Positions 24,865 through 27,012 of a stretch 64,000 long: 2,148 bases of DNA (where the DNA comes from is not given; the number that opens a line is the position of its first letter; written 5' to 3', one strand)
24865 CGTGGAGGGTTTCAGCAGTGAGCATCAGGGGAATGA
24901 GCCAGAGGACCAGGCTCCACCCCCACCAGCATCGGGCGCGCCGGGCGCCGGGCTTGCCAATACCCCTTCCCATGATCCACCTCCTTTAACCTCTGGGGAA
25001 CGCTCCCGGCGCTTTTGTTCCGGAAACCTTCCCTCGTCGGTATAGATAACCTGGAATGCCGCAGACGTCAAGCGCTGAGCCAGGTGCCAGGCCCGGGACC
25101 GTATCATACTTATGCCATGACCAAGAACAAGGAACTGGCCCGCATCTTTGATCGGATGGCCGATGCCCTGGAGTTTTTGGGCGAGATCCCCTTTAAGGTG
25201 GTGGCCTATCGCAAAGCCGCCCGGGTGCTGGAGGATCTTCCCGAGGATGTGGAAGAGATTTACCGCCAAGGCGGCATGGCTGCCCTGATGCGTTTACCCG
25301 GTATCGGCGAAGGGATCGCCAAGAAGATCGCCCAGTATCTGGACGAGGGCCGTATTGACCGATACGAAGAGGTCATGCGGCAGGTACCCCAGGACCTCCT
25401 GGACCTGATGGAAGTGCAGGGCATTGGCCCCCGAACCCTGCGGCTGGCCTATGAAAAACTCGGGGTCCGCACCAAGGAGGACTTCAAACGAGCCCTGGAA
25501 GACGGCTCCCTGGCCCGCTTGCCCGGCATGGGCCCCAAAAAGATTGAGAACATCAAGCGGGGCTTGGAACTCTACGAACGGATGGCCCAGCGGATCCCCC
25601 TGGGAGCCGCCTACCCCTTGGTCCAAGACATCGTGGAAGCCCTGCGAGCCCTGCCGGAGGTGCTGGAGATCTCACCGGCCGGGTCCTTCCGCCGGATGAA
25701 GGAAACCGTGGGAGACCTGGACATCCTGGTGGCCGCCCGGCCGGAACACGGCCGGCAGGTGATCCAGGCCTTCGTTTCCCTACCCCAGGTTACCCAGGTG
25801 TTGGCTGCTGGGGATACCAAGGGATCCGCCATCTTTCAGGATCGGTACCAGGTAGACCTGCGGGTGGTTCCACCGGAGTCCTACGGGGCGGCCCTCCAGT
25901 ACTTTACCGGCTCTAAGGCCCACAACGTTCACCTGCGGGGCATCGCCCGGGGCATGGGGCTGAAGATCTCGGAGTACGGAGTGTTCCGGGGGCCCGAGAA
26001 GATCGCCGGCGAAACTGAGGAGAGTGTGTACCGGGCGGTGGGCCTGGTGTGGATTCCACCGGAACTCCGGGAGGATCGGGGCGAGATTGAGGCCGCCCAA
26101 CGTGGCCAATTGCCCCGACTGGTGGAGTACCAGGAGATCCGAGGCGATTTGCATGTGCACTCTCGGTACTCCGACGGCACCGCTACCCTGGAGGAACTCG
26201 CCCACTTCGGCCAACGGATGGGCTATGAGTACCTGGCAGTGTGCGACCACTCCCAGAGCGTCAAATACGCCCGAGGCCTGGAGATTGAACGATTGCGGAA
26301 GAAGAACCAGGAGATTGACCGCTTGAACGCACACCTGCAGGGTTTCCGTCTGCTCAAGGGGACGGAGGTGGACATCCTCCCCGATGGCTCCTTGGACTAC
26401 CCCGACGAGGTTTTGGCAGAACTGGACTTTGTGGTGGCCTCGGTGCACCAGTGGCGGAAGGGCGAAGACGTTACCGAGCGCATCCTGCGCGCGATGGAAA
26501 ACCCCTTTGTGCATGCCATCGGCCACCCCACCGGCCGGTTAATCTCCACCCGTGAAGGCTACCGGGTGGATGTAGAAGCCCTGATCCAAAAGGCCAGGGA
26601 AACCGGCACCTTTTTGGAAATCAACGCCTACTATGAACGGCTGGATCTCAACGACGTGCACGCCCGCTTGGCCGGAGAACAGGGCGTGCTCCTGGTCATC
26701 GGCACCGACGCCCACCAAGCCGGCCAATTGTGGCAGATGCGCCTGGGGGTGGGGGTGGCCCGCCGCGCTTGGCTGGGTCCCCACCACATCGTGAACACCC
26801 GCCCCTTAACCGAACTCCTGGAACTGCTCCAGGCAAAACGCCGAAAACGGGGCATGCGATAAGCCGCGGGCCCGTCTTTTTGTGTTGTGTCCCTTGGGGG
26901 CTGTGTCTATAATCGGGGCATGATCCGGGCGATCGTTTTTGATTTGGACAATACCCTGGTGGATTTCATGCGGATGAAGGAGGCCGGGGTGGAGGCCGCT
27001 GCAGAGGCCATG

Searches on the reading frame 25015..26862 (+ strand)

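Call 51: search_protein_families(library=pfam, proteins=[window:25015-26862:+], max_evalue=0.001)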
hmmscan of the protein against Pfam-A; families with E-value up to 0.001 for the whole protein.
window:25015-26862:+ (615 aa): 7 families
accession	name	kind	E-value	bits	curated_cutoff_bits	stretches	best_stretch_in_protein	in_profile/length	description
PF14791.11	DNA_pol_B_thumb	-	3.2e-22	78.6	25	1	293-353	1-63/63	DNA polymerase beta thumb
PF14716.13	HHH_8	-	5e-21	75.3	30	1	37-113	2-72/73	Helix-hairpin-helix domain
PF14520.12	HHH_5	-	2.4e-14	54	27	1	129-184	2-55/57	Helix-hairpin-helix domain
PF02811.25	PHP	-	1.1e-08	36.1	26.4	1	378-510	1-130/164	PHP domain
PF14792.12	DNA_pol_B_palm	-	1.1e-05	26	25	1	193-246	1-54/113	DNA polymerase beta palm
PF12836.13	HHH_3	-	1.4e-05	25.5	27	0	89-142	14-57/65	Helix-hairpin-helix motif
PF00633.29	HHH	-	2.2e-05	24.5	24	0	91-108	13-30/30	Helix-hairpin-helix motif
